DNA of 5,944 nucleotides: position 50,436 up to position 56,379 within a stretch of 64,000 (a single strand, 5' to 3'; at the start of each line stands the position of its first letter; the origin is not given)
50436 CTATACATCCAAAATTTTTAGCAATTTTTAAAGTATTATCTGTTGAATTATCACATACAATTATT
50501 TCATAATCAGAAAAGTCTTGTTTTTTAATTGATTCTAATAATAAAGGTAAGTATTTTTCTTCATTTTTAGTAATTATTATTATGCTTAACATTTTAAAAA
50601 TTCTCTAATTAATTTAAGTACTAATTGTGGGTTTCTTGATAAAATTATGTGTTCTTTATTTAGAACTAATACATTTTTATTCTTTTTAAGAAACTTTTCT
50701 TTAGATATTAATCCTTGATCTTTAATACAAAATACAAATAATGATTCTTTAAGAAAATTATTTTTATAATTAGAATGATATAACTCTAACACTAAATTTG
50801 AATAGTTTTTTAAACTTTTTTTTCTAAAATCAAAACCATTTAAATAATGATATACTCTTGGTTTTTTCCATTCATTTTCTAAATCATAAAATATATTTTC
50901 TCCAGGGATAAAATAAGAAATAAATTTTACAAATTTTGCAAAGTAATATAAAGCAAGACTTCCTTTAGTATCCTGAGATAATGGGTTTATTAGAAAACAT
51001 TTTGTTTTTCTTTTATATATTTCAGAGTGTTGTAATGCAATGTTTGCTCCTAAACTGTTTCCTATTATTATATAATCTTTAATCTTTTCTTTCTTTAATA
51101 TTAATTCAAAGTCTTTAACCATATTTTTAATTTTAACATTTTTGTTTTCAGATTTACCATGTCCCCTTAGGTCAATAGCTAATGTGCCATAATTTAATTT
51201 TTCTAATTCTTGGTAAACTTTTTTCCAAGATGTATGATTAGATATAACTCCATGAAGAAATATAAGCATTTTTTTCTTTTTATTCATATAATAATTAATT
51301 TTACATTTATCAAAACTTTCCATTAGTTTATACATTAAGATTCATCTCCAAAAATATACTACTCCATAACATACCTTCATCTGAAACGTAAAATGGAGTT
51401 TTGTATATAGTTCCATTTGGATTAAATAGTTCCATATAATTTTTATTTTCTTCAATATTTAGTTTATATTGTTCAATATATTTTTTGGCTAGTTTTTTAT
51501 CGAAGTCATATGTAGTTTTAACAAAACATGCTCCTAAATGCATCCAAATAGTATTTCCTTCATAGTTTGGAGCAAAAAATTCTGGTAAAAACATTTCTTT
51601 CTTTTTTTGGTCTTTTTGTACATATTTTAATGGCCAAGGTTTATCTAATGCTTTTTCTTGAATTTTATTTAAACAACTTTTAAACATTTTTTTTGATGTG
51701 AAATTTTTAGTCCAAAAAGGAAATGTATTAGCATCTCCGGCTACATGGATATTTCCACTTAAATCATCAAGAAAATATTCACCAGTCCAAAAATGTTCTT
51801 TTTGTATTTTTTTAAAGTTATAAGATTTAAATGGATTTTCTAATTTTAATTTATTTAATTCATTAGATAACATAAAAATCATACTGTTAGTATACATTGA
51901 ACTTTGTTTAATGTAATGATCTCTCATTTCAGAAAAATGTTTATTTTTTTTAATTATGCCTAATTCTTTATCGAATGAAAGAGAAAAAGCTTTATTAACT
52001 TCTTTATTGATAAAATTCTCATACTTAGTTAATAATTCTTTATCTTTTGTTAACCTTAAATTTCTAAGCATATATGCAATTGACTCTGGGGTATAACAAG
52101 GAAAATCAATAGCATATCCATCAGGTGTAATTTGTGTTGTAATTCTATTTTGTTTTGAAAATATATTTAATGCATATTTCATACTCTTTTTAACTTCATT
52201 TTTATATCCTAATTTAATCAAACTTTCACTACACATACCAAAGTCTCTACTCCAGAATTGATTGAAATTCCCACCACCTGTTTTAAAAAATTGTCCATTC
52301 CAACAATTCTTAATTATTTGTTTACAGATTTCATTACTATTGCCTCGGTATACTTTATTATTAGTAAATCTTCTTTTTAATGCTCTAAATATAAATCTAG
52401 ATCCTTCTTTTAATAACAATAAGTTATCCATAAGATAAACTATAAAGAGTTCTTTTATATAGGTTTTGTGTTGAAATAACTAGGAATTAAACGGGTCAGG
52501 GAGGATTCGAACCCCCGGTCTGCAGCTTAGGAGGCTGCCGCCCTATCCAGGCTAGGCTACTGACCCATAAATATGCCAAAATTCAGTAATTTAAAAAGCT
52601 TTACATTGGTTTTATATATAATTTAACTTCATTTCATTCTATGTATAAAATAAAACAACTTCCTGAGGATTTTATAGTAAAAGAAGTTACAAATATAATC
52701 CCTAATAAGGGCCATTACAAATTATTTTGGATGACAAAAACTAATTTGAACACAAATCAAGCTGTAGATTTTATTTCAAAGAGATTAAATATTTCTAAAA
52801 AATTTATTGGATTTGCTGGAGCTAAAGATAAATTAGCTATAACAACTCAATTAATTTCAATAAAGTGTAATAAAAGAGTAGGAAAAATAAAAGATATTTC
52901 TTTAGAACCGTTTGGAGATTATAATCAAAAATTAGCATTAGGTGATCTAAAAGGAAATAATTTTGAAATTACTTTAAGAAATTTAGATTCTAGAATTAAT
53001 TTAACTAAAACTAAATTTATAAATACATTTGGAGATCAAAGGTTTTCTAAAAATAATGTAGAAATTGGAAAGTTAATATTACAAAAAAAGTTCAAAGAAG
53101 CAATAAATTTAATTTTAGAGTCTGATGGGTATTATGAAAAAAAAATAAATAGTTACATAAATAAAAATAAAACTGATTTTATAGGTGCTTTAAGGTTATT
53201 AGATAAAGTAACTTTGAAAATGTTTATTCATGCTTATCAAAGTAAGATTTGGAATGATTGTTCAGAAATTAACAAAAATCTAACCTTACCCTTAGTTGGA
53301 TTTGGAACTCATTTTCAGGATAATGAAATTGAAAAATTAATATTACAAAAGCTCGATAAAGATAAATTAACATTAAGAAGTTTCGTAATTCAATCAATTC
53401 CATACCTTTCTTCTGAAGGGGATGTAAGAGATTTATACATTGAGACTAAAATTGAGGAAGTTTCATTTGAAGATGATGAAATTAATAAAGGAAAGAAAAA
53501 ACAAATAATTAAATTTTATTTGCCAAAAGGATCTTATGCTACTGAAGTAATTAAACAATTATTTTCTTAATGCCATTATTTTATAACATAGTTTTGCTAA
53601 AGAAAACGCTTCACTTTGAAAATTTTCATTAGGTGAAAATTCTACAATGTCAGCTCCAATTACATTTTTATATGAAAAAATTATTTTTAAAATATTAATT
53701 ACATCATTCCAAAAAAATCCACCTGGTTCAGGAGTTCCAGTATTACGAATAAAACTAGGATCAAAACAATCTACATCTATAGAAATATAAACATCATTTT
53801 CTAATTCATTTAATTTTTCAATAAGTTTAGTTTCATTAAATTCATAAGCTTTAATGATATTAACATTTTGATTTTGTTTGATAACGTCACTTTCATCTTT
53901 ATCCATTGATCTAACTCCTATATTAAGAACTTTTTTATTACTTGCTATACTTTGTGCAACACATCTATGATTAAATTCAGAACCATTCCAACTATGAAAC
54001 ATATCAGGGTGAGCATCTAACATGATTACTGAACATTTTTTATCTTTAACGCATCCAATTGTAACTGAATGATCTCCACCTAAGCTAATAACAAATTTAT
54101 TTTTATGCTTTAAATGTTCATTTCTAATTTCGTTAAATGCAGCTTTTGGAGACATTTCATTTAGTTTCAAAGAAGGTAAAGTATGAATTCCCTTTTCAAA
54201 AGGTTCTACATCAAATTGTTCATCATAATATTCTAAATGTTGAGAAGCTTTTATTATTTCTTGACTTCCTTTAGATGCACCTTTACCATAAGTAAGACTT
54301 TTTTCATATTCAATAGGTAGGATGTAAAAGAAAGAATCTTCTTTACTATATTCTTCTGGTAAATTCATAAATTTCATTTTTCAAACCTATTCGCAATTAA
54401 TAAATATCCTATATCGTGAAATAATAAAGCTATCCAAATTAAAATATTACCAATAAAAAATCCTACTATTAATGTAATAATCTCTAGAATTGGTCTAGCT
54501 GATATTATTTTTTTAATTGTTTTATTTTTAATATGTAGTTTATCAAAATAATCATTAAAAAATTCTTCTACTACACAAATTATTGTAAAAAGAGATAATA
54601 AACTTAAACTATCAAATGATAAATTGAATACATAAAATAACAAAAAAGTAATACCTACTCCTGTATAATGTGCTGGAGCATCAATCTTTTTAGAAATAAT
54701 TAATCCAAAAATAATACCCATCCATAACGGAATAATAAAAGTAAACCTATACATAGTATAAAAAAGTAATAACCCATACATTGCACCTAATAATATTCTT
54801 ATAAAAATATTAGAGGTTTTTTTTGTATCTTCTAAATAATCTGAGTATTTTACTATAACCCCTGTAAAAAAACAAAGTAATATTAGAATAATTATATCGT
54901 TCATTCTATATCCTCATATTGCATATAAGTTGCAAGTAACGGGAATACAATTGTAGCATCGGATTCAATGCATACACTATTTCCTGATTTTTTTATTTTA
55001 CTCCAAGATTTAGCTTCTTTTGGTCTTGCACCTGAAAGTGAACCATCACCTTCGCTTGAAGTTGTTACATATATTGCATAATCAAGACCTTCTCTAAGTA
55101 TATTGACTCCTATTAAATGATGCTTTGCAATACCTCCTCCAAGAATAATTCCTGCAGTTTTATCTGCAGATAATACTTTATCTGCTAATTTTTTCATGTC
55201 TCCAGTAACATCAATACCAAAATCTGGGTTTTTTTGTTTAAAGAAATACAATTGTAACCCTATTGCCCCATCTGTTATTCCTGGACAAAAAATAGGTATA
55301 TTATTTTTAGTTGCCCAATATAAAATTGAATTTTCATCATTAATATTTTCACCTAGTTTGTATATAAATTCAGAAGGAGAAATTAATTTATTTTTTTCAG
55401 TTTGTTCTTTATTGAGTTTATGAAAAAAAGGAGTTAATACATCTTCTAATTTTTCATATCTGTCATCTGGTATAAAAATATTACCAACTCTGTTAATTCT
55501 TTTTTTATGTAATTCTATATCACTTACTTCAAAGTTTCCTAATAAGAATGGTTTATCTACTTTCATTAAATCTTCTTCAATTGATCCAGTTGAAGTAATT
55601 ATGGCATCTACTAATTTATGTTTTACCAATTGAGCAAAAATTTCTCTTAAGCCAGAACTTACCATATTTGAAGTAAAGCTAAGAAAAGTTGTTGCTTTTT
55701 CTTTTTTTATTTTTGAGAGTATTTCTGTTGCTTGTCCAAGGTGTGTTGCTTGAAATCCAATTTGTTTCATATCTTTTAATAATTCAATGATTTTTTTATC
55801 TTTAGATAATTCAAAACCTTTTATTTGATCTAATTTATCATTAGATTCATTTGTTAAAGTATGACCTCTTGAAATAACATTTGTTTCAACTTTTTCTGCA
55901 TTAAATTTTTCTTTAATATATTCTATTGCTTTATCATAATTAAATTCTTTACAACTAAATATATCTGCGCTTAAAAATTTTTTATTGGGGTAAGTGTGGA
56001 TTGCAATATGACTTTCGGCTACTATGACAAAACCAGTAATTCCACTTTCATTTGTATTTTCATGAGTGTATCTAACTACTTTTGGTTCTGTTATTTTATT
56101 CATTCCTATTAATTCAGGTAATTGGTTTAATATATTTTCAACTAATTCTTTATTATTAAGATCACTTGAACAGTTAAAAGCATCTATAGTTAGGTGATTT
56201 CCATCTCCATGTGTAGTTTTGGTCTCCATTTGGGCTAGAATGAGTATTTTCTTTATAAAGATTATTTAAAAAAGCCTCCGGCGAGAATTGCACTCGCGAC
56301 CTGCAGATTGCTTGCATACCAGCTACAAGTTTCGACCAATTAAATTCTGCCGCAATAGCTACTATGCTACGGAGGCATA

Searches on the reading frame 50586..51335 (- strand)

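Call 58: search_protein_families(library=pfam, proteins=[window:50586-51335:-], max_evalue=0.00001)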
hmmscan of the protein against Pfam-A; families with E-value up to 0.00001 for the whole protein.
window:50586-51335:- (249 aa): 3 families
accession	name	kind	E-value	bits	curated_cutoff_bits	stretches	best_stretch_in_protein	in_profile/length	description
PF12146.15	Hydrolase_4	-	1.6e-14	54.2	27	1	19-143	2-134/239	Serine aminopeptidase, S33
PF00561.26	Abhydrolase_1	-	4.3e-12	46.6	25.8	1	24-118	3-102/245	alpha/beta hydrolase fold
PF12697.13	Abhydrolase_6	-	1.5e-10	42.5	26.3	1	24-135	1-107/217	Alpha/beta hydrolase family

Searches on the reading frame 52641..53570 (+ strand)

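Call 58: search_protein_families(library=pfam, proteins=[window:52641-53570:+], max_evalue=0.00001)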
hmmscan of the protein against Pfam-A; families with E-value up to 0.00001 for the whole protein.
window:52641-53570:+ (309 aa): 1 family
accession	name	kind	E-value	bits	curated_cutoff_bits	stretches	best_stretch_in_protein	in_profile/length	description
PF01142.23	TruD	-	8.1e-64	216.4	27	3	3-162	17-200/412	tRNA pseudouridine synthase D (TruD)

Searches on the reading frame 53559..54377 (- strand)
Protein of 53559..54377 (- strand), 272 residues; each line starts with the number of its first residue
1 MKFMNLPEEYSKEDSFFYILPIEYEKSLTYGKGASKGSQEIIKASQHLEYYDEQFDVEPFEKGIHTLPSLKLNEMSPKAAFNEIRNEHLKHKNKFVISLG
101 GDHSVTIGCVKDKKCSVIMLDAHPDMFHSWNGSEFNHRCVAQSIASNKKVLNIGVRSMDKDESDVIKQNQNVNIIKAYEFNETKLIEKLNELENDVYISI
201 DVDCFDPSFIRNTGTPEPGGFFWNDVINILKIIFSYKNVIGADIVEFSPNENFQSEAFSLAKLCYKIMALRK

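Call 58: search_protein_families(library=pfam, proteins=[window:53559-54377:-], max_evalue=0.00001)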
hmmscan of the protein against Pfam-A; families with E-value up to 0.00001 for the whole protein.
window:53559-54377:- (272 aa): 1 family
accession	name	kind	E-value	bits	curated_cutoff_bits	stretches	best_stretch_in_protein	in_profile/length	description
PF00491.26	Arginase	-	1.1e-48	166.5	22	1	18-267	4-277/280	Arginase family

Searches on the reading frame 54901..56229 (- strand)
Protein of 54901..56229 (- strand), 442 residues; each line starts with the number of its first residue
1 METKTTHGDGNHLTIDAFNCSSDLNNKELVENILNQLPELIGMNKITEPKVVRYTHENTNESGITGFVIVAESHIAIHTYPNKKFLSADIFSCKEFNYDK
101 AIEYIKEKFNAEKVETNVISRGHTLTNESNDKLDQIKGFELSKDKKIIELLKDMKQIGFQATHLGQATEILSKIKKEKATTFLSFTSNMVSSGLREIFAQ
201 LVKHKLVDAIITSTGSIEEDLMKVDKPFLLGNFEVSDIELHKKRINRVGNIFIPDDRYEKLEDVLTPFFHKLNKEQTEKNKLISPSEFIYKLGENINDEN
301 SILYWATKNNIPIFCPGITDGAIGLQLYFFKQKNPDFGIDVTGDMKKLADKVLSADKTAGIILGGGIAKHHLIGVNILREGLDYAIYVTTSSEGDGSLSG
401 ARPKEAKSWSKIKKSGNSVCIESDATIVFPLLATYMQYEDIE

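Call 4: search_protein_families(library=pfam, proteins=[window:54901-56229:-], max_evalue=0.01)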
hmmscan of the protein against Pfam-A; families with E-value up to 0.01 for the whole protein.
window:54901-56229:- (442 aa): 2 families
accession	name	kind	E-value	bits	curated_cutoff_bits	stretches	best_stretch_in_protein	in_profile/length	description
PF01916.23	DS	-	3.1e-110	368.4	27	1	149-435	1-287/288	Deoxyhypusine synthase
PF02675.21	AdoMet_dc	-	1.2e-28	100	25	1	12-122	1-107/107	S-adenosylmethionine decarboxylase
